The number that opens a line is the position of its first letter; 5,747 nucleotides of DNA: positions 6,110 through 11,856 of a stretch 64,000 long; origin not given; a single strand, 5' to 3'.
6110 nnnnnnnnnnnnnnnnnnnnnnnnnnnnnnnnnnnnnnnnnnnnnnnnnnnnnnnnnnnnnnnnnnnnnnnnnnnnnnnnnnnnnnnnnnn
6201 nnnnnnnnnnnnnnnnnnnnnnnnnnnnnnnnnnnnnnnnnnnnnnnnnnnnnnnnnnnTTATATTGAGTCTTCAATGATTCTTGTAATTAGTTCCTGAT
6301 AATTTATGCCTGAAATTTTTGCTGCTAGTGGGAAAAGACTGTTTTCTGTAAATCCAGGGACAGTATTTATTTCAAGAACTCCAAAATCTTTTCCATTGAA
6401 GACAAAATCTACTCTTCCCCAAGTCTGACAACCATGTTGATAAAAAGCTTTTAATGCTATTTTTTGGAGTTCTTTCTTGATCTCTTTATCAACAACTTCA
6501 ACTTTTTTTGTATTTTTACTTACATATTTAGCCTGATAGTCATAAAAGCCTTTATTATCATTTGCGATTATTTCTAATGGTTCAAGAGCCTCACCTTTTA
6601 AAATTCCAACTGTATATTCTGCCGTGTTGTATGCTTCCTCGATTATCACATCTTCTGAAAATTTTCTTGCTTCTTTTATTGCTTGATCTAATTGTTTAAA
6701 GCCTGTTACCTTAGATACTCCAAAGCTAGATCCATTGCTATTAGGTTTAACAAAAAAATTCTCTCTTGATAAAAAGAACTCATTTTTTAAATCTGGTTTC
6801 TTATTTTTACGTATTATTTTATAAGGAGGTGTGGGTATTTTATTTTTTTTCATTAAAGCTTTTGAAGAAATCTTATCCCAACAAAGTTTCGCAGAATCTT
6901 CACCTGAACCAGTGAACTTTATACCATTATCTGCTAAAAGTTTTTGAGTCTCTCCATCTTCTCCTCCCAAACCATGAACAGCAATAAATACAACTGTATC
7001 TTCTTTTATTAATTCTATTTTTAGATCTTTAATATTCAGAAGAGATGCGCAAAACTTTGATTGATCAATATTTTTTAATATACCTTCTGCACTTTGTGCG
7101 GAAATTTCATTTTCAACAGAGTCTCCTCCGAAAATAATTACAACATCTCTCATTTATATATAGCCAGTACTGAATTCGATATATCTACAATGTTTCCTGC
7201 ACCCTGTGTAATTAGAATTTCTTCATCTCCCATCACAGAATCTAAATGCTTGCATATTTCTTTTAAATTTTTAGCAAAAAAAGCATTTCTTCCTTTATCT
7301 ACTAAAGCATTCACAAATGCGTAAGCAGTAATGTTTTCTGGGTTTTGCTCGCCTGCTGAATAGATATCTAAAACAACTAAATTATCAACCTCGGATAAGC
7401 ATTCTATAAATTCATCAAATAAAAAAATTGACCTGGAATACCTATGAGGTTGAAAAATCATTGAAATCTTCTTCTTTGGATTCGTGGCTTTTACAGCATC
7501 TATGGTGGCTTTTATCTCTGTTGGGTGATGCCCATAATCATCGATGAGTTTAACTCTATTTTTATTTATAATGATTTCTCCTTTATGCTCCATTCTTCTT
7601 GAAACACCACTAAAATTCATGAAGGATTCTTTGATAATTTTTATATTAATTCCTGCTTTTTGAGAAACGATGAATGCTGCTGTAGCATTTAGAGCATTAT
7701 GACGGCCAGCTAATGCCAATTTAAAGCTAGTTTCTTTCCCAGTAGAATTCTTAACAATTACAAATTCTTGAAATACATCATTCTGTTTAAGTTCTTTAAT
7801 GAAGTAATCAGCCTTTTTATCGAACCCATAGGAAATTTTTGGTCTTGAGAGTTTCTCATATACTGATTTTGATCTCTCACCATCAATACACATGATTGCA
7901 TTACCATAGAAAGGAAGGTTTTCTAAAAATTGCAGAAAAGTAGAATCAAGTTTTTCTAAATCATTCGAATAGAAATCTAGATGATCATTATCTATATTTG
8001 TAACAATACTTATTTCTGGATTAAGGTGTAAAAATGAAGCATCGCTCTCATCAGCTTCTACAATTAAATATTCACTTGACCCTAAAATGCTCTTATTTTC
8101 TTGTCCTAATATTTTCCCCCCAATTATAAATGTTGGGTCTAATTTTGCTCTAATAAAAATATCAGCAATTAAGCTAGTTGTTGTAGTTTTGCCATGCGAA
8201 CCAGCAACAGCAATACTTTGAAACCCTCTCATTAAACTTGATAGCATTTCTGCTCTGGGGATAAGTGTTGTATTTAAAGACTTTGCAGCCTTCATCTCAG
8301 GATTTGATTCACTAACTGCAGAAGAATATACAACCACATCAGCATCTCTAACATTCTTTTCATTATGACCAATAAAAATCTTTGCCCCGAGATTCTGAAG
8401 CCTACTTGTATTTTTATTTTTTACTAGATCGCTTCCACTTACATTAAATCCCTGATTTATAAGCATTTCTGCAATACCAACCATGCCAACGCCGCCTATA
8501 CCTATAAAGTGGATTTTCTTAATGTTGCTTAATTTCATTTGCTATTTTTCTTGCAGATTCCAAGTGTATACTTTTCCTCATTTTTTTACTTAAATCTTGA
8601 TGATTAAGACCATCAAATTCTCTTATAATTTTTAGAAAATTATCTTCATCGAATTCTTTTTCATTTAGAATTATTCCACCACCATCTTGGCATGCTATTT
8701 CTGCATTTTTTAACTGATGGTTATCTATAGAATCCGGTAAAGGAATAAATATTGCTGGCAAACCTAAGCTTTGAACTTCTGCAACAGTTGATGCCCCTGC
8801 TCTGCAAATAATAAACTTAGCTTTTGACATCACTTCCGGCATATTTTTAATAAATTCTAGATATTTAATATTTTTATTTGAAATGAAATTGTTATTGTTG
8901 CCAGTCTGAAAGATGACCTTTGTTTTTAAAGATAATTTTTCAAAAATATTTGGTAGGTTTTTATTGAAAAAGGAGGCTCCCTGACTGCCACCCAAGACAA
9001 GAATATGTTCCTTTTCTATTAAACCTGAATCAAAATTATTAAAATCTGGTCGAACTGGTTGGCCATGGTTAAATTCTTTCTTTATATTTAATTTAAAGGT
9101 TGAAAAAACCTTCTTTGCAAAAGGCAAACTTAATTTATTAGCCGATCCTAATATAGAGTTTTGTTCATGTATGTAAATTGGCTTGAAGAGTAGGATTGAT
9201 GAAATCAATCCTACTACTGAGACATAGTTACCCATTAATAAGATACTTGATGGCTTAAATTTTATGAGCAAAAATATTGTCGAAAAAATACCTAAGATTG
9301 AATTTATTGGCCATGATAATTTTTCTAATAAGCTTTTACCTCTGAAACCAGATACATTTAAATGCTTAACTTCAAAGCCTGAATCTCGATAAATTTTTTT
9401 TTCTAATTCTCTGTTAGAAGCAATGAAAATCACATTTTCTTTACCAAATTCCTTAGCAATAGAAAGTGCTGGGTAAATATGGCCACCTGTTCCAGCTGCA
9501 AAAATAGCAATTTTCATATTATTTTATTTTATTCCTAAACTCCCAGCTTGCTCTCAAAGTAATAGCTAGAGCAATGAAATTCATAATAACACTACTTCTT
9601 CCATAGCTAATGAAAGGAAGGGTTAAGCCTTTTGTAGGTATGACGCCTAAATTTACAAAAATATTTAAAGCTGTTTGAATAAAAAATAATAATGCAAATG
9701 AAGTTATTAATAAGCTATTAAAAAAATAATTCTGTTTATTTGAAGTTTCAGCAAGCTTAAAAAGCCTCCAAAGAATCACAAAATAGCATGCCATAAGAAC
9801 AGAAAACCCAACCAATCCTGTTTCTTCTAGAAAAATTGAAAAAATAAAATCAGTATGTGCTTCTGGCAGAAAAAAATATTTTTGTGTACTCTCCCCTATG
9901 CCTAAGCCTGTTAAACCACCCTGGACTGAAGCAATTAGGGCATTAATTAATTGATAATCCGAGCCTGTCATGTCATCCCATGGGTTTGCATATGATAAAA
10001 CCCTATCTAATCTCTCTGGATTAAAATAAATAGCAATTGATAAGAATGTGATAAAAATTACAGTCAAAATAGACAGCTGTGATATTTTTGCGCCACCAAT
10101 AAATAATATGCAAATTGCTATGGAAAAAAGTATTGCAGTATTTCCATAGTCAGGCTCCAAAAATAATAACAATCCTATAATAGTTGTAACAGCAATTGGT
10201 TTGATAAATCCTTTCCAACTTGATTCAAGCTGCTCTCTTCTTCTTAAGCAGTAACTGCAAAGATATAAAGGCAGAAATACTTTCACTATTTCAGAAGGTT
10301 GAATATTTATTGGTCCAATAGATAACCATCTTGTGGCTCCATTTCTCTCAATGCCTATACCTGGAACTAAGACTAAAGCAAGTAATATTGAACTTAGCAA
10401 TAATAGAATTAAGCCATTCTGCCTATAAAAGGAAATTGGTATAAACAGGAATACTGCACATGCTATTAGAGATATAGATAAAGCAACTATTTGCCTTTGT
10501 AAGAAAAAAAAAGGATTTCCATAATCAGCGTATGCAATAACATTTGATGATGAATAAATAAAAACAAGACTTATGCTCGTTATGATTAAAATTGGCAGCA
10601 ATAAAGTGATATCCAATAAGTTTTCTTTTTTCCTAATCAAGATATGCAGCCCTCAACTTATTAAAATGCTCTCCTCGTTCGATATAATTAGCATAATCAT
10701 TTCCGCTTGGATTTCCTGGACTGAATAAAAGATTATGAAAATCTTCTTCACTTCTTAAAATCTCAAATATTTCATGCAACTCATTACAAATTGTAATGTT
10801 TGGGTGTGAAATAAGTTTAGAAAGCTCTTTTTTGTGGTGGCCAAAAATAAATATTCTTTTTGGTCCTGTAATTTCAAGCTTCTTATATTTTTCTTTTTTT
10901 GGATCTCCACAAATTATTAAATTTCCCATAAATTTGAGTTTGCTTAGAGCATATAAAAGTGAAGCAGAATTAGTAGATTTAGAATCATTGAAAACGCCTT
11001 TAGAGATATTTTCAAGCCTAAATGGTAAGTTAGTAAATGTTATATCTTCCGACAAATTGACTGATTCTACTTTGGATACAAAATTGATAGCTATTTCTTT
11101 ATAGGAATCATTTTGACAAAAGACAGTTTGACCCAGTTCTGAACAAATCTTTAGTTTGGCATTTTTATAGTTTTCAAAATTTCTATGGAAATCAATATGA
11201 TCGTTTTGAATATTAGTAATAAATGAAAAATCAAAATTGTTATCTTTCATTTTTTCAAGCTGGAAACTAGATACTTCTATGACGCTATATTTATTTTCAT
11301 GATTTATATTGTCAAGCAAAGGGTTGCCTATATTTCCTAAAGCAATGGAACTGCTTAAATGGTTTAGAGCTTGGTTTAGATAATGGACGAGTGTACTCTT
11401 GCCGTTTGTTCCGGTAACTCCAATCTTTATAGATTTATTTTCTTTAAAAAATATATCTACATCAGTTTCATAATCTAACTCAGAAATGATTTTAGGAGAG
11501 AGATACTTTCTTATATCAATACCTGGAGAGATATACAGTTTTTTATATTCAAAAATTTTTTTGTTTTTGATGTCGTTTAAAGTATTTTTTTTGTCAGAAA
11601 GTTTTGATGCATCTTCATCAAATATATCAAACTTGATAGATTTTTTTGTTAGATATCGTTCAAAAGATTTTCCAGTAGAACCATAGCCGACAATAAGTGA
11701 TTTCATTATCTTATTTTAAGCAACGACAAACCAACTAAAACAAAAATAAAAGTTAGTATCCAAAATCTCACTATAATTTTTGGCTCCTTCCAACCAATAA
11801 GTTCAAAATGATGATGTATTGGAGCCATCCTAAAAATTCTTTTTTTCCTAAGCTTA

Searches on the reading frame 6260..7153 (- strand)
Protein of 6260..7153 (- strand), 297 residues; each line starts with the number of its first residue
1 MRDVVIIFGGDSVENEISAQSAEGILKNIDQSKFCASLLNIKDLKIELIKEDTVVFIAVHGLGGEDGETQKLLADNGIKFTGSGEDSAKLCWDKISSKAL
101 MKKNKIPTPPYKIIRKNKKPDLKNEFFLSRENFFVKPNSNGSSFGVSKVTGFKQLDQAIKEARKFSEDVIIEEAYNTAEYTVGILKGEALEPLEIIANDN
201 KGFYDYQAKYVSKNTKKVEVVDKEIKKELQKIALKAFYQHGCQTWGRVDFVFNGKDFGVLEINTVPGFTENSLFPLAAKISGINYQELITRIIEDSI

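Call 69: search_protein_families(library=ncbifam, proteins=[window:6260-7153:-], max_evalue=1e-25)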
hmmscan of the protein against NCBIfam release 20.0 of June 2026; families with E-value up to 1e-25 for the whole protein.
window:6260-7153:- (297 aa): 27 families (the best 25 are shown)
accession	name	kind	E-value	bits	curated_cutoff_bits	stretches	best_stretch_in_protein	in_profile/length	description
NF002378.0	PRK01372.1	subfamily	1.2e-77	260.6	243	1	3-296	8-301/305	D-alanine--D-alanine ligase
TIGR01205.1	D_ala_D_alaTIGR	subfamily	3.3e-75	253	245.65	1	4-295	2-316/318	D-alanine--D-alanine ligase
NF002528.0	PRK01966.1-4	subfamily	7e-67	225.8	262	1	52-295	100-357/366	D-alanine--D-alanine ligase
NF002527.0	PRK01966.1-3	equivalog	1.5e-61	208.4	310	1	53-296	78-328/332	D-alanine--D-alanine ligase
NF002525.0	PRK01966.1-1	equivalog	2.5e-50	171.5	457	1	53-294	100-348/364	D-alanine--D-alanine ligase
NF000091.3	D_ala_D_ser_VanG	exception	5.1e-50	170.3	495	1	37-295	80-342/344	D-alanine--D-serine ligase VanG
NF011169.0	PRK14571.1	equivalog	2.2e-49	168.4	404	1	4-295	3-294/300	D-alanyl-alanine synthetase A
NF002526.0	PRK01966.1-2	equivalog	8.6e-45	153.2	449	1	51-294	93-345/362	D-alanine--D-alanine ligase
NF011167.0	PRK14569.1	equivalog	1.3e-42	146.2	410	1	3-295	5-294/296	D-alanyl-alanine synthetase A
NF000207.3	D_ala_D_ser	equivalog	6.4e-42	143.9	520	1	47-294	86-337/342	D-alanine--D-serine ligase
NF002529.0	PRK01966.1-5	equivalog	1.9e-41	142.2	472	1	48-294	82-334/348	D-alanine--D-alanine ligase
NF000206.1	D_ala_D_lac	equivalog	1.6e-39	135.9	550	1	38-294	78-338/342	D-alanine--(R)-lactate ligase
NF012215.1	D_ala_D_lac_VanD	exception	6.7e-36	124.3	700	1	41-296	81-340/343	D-alanine--(R)-lactate ligase VanD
NF011170.0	PRK14572.1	equivalog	1.6e-35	122.9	489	1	53-295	90-344/351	D-alanyl-alanine synthetase A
NF012217.1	D_ala_D_lac_VanA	exception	2e-34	119.3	775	1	44-293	84-337/343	D-alanine--(R)-lactate ligase VanA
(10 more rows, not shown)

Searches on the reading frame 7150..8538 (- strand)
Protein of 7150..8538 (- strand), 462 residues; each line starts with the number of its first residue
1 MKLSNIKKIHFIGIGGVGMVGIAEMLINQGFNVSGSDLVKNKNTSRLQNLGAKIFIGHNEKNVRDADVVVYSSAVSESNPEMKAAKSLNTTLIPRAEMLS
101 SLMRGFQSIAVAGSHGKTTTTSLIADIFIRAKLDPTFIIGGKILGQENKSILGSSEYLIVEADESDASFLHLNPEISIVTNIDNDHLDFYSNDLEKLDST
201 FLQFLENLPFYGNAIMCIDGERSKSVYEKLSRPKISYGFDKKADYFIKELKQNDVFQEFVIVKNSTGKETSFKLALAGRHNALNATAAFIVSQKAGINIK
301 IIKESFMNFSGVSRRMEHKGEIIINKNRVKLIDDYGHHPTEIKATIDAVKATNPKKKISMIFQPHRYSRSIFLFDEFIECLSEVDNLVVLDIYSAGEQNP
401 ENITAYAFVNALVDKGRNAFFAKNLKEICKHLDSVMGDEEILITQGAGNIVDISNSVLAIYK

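Call 69: search_protein_families(library=ncbifam, proteins=[window:7150-8538:-], max_evalue=1e-25)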
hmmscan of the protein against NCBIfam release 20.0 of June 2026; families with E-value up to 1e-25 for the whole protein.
window:7150-8538:- (462 aa): 5 families
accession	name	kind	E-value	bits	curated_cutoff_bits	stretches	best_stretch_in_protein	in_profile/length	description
TIGR01082.1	murC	equivalog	2.6e-152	508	335.1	1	8-457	1-448/449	UDP-N-acetylmuramate--L-alanine ligase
NF011171.0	PRK14573.1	equivalog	1.9e-100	337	1015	1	7-456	5-443/809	bifunctional UDP-N-acetylmuramate--L-alanine ligase/D-alanine--D-alanine ligase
TIGR01081.1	mpl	equivalog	3.2e-47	161.6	388.7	1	8-387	1-382/448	UDP-N-acetylmuramate:L-alanyl-gamma-D-glutamyl-meso-diaminopimelate ligase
TIGR01087.1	murD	equivalog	4e-30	105.3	211.95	1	8-359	1-343/441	UDP-N-acetylmuramoyl-L-alanine--D-glutamate ligase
NF053645.1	pMurC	equivalog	6.7e-26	91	560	0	12-136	4-132/492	pseudomurein biosynthesis peptide ligase pMurC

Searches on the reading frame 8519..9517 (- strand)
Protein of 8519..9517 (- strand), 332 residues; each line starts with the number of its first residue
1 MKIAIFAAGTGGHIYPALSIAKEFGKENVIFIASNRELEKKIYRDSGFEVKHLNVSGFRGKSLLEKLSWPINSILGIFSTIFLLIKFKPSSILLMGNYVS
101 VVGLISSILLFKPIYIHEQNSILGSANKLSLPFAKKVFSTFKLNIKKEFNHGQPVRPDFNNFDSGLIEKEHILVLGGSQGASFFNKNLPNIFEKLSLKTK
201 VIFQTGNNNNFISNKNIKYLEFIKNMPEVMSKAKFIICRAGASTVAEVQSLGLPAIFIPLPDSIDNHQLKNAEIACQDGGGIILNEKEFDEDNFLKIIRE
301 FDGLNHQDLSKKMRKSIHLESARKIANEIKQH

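Call 69: search_protein_families(library=ncbifam, proteins=[window:8519-9517:-], max_evalue=1e-25)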
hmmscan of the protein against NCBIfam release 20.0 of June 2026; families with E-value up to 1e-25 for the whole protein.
window:8519-9517:- (332 aa): 2 families
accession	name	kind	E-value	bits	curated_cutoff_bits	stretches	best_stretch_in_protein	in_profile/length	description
TIGR01133.1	murG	equivalog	1.1e-69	235.1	250.25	1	1-328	6-352/353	undecaprenyldiphospho-muramoylpentapeptide beta-N-acetylglucosaminyltransferase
NF009102.0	PRK12446.1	equivalog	7.3e-32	110.6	339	1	2-330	3-350/352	undecaprenyldiphospho-muramoylpentapeptide beta-N-acetylglucosaminyltransferase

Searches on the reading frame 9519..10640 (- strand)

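Call 69: search_protein_families(library=ncbifam, proteins=[window:9519-10640:-], max_evalue=1e-25)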
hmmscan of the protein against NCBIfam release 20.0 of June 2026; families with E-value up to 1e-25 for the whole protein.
window:9519-10640:- (373 aa): 6 families
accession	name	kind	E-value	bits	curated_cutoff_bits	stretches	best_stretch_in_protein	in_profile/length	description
TIGR02614.1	ftsW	equivalog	4.8e-109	364.7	337.5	1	12-367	3-356/357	putative lipid II flippase FtsW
TIGR02615.1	spoVE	exception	1.2e-86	291.3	448.8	1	10-364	1-352/354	stage V sporulation protein E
NF008042.0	PRK10774.1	equivalog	1.3e-77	261.5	493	1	8-370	34-394/405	cell division protein FtsW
TIGR02210.1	rodA_shape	equivalog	2.3e-76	257.2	336.7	1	10-364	1-352/357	rod shape-determining protein RodA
NF008060.0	PRK10794.1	equivalog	2.4e-45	155.1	590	1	9-361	16-356/370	peptidoglycan glycosyltransferase MrdB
NF037961.1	RodA_shape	subfamily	1.1e-36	127.1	150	0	227-363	272-406/415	rod shape-determining protein RodA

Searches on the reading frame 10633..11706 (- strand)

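Call 69: search_protein_families(library=ncbifam, proteins=[window:10633-11706:-], max_evalue=1e-25)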
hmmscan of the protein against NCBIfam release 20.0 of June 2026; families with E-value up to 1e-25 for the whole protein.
window:10633-11706:- (357 aa): 1 family
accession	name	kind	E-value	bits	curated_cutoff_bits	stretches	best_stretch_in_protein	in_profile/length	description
TIGR01087.1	murD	equivalog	9.5e-60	202.9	211.95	1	4-203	3-219/441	UDP-N-acetylmuramoyl-L-alanine--D-glutamate ligase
